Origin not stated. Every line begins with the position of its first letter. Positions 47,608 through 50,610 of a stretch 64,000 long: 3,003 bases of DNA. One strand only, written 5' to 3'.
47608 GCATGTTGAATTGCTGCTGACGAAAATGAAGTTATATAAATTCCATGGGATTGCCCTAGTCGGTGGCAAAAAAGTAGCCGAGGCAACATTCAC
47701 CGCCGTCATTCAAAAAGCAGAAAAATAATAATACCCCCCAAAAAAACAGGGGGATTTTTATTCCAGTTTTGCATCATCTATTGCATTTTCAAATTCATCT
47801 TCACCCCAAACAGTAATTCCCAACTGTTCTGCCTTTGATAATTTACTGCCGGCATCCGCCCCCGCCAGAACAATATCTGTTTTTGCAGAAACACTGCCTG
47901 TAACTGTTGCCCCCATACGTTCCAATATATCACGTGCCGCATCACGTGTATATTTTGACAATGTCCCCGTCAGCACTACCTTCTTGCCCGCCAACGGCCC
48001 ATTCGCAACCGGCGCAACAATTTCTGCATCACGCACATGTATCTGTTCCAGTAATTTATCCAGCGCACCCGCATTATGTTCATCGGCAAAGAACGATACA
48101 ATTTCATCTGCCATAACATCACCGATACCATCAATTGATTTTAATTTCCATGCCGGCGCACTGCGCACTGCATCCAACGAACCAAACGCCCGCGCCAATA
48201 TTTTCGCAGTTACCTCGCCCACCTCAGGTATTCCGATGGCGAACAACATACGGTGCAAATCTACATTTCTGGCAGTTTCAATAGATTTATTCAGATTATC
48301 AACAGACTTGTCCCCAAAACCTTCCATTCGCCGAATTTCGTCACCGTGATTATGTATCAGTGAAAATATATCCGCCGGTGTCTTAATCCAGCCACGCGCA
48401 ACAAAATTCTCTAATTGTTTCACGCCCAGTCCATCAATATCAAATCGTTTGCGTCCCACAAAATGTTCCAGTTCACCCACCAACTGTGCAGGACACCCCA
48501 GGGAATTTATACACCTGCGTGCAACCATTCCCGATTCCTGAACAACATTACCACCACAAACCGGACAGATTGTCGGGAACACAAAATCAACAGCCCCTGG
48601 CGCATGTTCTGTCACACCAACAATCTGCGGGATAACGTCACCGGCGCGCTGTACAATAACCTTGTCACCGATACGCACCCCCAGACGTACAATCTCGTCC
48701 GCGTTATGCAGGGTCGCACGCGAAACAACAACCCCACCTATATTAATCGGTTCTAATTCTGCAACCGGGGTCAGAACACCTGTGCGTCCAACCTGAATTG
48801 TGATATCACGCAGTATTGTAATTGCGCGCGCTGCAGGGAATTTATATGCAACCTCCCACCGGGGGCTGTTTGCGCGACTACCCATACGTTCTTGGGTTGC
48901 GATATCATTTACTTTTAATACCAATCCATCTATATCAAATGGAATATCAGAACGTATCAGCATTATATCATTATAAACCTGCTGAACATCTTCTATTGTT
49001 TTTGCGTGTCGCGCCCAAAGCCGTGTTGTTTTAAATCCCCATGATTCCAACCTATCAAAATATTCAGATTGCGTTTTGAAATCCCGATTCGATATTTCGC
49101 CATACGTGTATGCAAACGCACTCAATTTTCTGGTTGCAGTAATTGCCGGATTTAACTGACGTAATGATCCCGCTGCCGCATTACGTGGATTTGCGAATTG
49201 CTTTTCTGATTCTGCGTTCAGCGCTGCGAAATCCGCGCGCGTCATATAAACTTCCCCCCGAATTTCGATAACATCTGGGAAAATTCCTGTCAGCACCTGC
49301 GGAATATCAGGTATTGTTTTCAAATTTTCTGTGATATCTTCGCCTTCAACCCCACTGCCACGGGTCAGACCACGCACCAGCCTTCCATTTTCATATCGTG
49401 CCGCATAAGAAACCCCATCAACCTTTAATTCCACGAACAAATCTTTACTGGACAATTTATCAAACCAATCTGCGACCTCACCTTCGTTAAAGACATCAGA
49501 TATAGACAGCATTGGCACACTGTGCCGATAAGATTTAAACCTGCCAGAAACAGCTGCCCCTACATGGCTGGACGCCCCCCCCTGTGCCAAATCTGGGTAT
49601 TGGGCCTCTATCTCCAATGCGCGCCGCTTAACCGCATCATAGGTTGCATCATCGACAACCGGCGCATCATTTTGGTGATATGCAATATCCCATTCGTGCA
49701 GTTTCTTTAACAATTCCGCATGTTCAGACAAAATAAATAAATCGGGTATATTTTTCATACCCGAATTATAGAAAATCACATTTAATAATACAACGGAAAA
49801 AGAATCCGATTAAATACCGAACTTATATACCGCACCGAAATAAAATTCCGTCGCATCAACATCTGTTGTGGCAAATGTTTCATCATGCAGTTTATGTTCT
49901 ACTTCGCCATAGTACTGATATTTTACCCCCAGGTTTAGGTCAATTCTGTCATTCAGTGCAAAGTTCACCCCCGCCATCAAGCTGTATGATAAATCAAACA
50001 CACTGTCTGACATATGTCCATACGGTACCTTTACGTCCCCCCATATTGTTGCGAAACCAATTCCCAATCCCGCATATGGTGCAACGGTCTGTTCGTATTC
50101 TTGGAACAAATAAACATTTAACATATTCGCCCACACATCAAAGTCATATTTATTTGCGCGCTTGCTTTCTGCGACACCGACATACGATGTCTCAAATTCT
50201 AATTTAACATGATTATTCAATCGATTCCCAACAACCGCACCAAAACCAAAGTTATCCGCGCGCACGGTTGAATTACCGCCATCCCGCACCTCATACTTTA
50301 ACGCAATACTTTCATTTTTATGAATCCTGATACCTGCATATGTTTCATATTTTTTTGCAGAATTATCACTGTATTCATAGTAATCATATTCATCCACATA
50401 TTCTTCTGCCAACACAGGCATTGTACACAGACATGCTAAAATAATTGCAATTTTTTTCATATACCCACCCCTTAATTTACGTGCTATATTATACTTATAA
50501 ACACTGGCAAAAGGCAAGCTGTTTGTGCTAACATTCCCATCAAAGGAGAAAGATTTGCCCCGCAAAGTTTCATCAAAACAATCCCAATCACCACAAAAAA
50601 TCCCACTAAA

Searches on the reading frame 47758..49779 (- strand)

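Call 36: search_protein_families(library=pfam, proteins=[window:47758-49779:-], max_evalue=0.01)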
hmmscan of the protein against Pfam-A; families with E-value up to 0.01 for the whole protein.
window:47758-49779:- (673 aa): 8 families
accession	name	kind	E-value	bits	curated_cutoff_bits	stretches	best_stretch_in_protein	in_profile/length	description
PF01653.23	DNA_ligase_aden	-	4.8e-79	265.9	27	1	80-316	3-252/253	NAD-dependent DNA ligase adenylation domain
PF03120.22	DNA_ligase_OB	-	5e-32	110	32.9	1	321-392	2-73/79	NAD-dependent DNA ligase OB-fold domain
PF12826.13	HHH_2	-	3.1e-20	72.5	27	1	510-570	1-61/64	Helix-hairpin-helix motif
PF00533.33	BRCT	-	1.8e-12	47.8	21.3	1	594-664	4-75/78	BRCA1 C Terminus (BRCT) domain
PF14520.12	HHH_5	-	6.5e-10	39.8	27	1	515-564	5-55/57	Helix-hairpin-helix domain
PF03119.21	DNA_ligase_ZBD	-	4.8e-09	36.4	25.8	1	405-431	2-27/27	NAD-dependent DNA ligase C4 zinc finger domain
PF12738.14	PTCB-BRCT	-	0.0013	19.1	22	1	601-657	3-58/63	twin BRCT domain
PF22745.1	Nlig-Ia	-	0.0078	17.3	27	0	32-65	18-51/92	DNA ligase-like, N-terminal NAD+-binding domain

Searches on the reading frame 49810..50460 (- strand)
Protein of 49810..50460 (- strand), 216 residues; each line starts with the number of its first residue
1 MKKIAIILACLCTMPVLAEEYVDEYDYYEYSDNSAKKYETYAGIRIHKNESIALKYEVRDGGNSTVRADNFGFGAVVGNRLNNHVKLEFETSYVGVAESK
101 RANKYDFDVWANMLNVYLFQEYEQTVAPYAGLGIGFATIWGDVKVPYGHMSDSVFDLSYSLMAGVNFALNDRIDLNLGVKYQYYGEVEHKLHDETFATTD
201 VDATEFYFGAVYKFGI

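Call 36: search_protein_families(library=pfam, proteins=[window:49810-50460:-], max_evalue=0.01)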
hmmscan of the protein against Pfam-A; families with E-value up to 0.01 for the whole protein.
window:49810-50460:- (216 aa): 4 families
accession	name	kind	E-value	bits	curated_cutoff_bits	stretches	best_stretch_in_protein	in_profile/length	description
PF13505.12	OMP_b-brl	-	9.7e-14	52.3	28.7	1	65-214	39-175/175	Outer membrane protein beta-barrel domain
PF02462.21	Opacity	-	2.2e-07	31.4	21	1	123-190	43-111/126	Opacity family porin protein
PF01389.23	OmpA_membrane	-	6.7e-07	29.7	21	1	40-215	6-177/180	OmpA-like transmembrane domain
PF03922.20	OmpW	-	0.00032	21.1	24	1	117-214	92-195/195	OmpW family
